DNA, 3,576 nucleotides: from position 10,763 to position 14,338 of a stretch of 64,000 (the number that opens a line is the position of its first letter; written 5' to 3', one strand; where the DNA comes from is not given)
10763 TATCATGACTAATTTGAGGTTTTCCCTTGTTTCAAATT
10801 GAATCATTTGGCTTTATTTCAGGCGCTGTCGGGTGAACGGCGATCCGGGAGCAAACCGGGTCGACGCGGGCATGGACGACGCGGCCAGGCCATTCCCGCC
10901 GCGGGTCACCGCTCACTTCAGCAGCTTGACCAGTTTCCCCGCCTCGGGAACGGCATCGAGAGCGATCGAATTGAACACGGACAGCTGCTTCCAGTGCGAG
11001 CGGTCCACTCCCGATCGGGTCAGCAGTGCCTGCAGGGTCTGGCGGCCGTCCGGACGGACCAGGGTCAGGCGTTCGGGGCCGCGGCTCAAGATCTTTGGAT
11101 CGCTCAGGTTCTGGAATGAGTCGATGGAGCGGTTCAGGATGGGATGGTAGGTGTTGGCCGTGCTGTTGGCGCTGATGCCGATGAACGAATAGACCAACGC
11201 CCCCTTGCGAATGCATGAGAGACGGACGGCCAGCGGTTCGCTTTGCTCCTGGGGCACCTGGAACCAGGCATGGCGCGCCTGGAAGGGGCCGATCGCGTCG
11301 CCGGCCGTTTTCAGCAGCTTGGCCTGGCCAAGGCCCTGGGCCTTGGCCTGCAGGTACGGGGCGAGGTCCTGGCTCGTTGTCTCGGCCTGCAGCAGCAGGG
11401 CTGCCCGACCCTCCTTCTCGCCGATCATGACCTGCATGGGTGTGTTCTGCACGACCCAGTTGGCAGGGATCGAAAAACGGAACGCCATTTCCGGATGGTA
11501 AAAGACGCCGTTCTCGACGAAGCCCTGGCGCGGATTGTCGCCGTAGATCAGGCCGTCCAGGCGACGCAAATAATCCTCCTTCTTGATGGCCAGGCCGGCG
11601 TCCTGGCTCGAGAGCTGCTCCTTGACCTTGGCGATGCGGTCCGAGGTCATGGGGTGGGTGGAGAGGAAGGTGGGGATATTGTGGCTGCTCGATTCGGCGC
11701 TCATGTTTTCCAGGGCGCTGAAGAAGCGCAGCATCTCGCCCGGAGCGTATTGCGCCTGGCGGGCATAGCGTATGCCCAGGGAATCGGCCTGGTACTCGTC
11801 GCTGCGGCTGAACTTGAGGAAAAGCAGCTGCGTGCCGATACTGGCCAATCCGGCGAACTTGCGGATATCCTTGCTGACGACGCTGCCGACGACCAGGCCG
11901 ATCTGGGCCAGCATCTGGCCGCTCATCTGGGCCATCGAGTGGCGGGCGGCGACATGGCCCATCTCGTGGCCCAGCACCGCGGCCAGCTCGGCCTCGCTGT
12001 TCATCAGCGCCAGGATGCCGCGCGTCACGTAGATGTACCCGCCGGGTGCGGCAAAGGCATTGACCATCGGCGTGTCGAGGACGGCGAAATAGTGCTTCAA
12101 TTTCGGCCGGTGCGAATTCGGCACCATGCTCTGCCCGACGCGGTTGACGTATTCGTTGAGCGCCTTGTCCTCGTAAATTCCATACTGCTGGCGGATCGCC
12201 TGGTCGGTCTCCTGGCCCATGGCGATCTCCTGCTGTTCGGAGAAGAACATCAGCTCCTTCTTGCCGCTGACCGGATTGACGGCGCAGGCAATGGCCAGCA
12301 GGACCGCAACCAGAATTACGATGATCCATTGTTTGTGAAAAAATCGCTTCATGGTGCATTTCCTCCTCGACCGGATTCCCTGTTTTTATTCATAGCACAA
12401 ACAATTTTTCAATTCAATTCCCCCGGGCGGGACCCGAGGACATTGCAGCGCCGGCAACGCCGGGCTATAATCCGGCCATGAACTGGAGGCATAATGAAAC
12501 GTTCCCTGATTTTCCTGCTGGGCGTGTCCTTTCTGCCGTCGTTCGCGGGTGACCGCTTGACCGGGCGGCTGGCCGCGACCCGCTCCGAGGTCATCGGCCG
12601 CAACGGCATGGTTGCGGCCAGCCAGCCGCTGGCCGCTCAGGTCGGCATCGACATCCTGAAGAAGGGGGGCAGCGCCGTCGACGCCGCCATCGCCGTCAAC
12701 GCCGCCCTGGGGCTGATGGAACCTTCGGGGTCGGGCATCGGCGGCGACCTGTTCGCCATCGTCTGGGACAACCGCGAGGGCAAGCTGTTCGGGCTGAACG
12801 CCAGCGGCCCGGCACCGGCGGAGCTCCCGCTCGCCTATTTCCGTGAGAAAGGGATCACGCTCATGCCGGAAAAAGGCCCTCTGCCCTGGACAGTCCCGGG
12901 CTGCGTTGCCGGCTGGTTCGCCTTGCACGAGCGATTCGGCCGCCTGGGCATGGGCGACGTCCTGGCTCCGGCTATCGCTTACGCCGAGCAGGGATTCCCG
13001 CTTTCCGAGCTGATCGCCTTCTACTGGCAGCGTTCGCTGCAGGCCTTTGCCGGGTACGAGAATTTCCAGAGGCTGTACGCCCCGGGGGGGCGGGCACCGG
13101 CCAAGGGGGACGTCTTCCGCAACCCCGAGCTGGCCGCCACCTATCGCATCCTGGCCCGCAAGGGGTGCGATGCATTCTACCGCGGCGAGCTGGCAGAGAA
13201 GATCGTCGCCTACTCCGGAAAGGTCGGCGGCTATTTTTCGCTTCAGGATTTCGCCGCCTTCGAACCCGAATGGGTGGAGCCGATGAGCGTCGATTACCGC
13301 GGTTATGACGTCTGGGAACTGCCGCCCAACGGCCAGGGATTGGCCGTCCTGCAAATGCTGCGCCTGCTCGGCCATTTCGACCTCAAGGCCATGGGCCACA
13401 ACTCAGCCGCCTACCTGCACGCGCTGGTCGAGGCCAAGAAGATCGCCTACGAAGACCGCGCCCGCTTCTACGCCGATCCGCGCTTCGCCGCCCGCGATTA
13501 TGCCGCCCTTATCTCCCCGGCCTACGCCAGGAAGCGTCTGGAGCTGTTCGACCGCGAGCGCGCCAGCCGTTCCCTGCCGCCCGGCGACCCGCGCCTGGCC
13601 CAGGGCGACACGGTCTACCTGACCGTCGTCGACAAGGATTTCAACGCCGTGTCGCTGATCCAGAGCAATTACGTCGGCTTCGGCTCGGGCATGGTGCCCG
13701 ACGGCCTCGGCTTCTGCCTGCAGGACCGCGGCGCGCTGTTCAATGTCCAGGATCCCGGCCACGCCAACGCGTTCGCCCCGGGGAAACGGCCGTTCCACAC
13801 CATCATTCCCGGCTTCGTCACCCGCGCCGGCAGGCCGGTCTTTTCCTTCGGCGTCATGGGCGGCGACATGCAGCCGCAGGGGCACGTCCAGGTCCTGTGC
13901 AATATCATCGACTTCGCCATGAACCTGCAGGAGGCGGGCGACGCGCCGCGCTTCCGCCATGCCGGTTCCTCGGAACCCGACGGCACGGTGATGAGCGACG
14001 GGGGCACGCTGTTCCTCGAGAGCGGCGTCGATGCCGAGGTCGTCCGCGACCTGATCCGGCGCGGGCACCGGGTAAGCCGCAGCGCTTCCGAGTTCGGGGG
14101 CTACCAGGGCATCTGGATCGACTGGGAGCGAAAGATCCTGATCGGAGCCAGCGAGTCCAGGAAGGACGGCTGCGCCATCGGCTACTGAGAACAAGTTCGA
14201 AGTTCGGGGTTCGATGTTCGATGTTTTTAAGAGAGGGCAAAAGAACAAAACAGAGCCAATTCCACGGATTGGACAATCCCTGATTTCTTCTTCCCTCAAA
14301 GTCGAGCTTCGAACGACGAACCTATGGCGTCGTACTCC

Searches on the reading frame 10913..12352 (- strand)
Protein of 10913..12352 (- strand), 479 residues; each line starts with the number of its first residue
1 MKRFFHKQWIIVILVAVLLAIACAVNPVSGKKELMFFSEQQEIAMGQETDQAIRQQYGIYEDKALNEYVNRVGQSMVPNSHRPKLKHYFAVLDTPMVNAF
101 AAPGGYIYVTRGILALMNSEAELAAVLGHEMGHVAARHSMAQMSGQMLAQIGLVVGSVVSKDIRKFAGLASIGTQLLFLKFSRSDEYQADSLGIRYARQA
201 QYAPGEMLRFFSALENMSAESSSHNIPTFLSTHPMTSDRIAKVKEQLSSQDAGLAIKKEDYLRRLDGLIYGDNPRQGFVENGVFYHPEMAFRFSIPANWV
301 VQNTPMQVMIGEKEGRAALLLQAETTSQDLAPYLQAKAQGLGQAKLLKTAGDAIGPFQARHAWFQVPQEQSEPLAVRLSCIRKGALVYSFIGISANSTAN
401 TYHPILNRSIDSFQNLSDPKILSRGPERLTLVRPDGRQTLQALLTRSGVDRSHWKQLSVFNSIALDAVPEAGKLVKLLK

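Call 72: search_protein_families(library=pfam, proteins=[window:10913-12352:-], max_evalue=0.0001)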
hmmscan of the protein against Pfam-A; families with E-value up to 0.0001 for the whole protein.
window:10913-12352:- (479 aa): 1 family
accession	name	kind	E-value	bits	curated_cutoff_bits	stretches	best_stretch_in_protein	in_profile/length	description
PF01435.24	Peptidase_M48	-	2.5e-40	138.8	20.3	1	65-245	3-184/186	Peptidase family M48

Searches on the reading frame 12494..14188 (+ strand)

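Call 72: search_protein_families(library=pfam, proteins=[window:12494-14188:+], max_evalue=0.0001)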
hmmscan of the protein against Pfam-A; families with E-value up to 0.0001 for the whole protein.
window:12494-14188:+ (564 aa): 1 family
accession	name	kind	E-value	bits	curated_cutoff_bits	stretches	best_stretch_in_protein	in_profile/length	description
PF01019.26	G_glu_transpept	-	6.1e-152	507.5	27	1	53-559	2-512/512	Gamma-glutamyltranspeptidase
